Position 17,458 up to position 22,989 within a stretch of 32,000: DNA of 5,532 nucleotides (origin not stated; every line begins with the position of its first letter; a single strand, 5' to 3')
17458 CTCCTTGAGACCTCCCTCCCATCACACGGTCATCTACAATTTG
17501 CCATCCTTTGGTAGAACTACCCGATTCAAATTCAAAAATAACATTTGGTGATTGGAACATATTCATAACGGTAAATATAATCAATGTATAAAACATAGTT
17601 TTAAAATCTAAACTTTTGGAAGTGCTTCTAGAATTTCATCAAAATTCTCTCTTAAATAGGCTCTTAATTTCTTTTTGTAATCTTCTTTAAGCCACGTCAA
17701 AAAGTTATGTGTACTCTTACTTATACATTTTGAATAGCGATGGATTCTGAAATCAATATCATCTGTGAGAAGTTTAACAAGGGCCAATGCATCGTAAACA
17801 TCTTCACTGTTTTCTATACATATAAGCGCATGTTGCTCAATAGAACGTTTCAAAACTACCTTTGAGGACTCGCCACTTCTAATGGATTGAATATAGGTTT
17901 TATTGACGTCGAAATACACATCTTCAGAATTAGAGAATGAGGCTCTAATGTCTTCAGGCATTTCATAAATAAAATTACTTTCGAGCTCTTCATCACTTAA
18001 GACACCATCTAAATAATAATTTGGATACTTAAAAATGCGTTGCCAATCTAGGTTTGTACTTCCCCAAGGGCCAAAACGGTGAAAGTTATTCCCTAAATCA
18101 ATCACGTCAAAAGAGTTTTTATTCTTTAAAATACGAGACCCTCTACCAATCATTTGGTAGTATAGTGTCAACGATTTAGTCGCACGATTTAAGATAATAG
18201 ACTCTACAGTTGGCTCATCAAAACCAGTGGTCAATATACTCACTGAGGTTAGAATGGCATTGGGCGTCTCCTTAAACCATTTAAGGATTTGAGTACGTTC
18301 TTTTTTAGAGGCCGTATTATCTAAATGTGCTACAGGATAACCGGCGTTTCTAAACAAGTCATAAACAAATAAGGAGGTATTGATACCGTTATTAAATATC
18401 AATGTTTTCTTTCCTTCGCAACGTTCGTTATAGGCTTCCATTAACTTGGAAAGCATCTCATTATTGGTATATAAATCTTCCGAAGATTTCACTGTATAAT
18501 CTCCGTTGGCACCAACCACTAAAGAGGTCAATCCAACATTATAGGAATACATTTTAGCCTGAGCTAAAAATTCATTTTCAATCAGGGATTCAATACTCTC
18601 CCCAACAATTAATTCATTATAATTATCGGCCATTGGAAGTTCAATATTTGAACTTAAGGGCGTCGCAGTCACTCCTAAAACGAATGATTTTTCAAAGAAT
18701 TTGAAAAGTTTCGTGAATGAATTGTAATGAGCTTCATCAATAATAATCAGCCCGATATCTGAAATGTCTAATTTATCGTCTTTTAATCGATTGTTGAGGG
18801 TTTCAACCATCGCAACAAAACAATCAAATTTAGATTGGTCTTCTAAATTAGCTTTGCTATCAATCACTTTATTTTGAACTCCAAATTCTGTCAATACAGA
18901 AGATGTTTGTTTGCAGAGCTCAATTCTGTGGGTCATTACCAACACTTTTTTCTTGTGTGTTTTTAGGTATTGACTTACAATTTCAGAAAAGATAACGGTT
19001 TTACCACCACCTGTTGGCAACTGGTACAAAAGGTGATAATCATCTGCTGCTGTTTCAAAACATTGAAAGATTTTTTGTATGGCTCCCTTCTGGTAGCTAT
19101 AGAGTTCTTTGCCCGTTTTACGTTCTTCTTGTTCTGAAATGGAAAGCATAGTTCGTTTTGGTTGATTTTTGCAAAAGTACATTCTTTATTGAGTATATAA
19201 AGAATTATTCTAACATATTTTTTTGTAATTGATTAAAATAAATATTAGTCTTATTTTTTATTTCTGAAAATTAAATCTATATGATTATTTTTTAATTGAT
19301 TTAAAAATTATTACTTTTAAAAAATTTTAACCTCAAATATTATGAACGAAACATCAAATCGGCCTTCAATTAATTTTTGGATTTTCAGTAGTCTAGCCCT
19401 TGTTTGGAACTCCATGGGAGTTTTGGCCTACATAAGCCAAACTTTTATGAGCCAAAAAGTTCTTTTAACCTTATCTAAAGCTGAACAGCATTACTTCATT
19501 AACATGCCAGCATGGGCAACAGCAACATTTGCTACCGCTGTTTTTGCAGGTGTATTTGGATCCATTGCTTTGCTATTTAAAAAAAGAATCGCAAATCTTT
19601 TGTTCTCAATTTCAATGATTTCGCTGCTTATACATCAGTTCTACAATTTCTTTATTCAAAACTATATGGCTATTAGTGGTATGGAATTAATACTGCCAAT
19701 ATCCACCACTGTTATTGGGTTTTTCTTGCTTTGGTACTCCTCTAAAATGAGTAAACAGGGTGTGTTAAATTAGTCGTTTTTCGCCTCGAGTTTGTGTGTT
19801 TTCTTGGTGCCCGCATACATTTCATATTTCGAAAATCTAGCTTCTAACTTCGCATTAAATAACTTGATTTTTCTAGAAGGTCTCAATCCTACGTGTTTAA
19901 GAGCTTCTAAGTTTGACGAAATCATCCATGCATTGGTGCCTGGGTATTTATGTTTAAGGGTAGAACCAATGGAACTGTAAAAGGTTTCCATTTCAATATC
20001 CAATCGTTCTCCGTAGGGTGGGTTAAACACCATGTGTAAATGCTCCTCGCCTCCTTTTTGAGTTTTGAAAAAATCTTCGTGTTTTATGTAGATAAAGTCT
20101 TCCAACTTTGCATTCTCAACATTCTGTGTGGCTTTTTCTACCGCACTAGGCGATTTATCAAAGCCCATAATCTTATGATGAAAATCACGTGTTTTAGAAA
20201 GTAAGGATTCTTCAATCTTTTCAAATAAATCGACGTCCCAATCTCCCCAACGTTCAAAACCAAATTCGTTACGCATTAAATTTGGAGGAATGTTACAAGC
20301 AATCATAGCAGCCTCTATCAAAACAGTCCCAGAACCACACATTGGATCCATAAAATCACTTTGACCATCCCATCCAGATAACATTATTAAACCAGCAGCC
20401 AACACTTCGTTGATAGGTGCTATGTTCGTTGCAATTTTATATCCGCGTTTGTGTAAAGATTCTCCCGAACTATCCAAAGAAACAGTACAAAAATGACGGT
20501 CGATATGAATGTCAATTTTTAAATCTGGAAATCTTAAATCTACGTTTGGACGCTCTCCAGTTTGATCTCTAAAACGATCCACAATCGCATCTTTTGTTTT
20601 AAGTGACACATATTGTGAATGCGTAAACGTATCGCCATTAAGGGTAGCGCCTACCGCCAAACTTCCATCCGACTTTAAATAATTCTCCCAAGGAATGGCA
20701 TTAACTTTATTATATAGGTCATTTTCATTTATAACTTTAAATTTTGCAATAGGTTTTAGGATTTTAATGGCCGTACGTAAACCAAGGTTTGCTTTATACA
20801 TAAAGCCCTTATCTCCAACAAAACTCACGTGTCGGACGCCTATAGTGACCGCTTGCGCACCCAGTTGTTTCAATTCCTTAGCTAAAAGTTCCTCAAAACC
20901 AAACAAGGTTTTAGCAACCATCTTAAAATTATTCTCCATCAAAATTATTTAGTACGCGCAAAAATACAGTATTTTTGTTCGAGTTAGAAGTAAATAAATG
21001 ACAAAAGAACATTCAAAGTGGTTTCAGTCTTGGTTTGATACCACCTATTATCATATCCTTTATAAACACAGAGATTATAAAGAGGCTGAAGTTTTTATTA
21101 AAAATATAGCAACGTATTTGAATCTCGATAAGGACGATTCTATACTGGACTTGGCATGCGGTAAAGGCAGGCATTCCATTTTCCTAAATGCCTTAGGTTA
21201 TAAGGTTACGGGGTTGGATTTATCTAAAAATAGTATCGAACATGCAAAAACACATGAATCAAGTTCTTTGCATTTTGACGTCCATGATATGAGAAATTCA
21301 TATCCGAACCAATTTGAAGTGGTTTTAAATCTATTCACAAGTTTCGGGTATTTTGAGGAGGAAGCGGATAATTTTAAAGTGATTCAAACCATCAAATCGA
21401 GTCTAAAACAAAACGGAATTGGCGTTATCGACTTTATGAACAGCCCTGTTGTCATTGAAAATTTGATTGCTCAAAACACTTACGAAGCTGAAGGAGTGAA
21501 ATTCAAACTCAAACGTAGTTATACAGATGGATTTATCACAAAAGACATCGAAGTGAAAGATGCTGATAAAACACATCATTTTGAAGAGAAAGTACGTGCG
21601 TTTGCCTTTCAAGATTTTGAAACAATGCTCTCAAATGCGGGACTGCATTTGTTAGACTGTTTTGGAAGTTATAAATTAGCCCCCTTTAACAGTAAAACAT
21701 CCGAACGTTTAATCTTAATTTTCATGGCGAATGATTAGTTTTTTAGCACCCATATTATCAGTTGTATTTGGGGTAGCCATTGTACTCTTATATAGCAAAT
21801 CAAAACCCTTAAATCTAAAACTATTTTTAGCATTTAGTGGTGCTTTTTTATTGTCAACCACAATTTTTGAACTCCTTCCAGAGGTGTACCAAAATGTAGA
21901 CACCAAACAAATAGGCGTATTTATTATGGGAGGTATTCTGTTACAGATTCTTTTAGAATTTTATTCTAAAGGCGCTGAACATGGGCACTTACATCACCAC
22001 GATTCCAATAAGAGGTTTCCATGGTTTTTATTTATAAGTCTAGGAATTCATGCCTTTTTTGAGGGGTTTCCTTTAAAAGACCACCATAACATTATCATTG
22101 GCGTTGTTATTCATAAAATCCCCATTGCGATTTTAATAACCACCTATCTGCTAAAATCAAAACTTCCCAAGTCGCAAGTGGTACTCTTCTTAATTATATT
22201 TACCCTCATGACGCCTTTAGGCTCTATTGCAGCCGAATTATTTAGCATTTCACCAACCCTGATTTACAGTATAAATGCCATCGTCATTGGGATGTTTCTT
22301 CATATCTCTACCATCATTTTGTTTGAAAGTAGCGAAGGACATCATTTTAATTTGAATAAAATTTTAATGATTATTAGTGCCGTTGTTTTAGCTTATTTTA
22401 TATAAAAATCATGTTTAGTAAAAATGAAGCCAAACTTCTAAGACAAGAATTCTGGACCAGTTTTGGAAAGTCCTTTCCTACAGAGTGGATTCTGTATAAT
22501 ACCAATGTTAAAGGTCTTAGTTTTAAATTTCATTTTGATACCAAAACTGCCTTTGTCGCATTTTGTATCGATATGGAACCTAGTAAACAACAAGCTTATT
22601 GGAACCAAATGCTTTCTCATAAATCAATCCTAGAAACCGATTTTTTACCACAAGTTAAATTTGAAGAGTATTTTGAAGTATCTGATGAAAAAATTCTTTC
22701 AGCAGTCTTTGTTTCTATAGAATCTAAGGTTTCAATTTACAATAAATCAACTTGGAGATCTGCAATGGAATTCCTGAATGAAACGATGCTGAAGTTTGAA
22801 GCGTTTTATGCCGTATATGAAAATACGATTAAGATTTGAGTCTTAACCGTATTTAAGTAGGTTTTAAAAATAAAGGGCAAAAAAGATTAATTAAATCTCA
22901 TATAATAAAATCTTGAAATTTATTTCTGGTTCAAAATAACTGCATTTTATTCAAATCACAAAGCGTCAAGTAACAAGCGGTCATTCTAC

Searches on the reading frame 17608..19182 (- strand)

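Call 93: search_protein_families(library=pfam, proteins=[window:17608-19182:-], max_evalue=0.001)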
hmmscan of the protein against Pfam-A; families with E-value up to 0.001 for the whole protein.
window:17608-19182:- (524 aa): 4 families
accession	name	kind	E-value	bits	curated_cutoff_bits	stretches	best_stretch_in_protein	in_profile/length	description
PF04851.21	ResIII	-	3.5e-26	92.5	22.5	1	26-175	3-162/164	Type III restriction enzyme, res subunit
PF00271.37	Helicase_C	-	1.3e-16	61.2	23.5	1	245-351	7-109/110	Helicase conserved C-terminal domain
PF00270.35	DEAD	-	2e-13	50.9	26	1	40-155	6-130/167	DEAD/DEAH box helicase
PF18766.7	SWI2_SNF2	-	6.6e-10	39.4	26.7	1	34-180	5-160/221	SWI2/SNF2 ATPase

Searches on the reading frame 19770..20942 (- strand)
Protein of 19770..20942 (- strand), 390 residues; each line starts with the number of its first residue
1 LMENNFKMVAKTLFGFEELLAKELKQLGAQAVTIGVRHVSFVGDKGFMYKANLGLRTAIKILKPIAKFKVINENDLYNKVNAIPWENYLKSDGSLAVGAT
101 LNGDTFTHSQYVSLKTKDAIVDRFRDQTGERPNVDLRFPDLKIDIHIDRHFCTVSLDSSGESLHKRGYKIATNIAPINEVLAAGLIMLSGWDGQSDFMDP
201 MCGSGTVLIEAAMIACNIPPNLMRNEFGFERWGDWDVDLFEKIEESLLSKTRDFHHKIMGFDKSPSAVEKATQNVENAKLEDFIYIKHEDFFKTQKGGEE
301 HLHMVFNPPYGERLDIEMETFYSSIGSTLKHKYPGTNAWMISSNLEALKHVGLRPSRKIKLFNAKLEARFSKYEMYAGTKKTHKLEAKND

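Call 93: search_protein_families(library=pfam, proteins=[window:19770-20942:-], max_evalue=0.001)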
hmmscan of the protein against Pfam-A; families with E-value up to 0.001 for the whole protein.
window:19770-20942:- (390 aa): 4 families
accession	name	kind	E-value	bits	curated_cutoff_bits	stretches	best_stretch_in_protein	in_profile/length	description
PF01170.24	UPF0020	-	1.8e-39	136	22.3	1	166-368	1-193/197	RMKL-like, methyltransferase domain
PF02926.22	THUMP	-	4.7e-21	75.4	20.6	1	72-157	3-84/84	THUMP domain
PF22020.1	RlmL_1st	-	1.2e-15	57.6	27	1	7-62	1-55/55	RlmL ferredoxin-like domain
PF05175.20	MTS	-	0.00022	21.3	23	1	252-343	52-141/170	Methyltransferase small domain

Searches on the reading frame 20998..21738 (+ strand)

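Call 93: search_protein_families(library=pfam, proteins=[window:20998-21738:+], max_evalue=0.001)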
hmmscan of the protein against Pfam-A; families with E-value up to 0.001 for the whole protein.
window:20998-21738:+ (246 aa): 7 families
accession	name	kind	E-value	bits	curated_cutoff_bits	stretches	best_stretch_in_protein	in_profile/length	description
PF13649.12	Methyltransf_25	-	2.1e-13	51.2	27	1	49-140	1-97/97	Methyltransferase domain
PF13847.12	Methyltransf_31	-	4.2e-13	49.6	27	1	44-152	2-114/145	Methyltransferase domain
PF08241.18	Methyltransf_11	-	1.2e-09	39.1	21.2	1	50-143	1-94/95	Methyltransferase domain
PF03848.20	TehB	-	9.5e-09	35.4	20.4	1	45-97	30-86/193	Tellurite resistance protein TehB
PF13489.12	Methyltransf_23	-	1.5e-08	35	27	1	31-164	7-136/164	Methyltransferase domain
PF08242.18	Methyltransf_12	-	1.7e-07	32.3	30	1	50-141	1-97/98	Methyltransferase domain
PF02353.26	CMAS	-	5.4e-05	23.1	27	1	20-191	34-206/273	Mycolic acid cyclopropane synthetase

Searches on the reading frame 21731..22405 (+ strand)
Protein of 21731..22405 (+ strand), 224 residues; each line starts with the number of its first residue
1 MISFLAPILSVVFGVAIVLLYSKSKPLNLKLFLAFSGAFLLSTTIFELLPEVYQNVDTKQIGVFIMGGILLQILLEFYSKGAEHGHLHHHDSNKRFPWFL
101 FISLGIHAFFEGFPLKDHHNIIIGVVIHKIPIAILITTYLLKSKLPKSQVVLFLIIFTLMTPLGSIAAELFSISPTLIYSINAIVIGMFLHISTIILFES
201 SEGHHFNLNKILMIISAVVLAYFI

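Call 93: search_protein_families(library=pfam, proteins=[window:21731-22405:+], max_evalue=0.001)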
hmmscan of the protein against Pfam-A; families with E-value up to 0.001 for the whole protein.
window:21731-22405:+ (224 aa): 1 family
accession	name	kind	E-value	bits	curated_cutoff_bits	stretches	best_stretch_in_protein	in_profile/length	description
PF02535.28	Zip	-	5.2e-16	59.2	35.1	2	88-205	156-297/323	ZIP Zinc transporter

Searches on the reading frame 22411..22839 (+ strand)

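Call 93: search_protein_families(library=pfam, proteins=[window:22411-22839:+], max_evalue=0.001)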
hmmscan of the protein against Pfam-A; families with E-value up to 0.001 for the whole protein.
window:22411-22839:+ (142 aa): 1 family
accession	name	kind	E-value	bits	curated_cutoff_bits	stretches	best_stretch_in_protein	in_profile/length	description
PF14088.11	DUF4268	-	1.8e-25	90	27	1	10-136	1-139/140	Domain of unknown function (DUF4268)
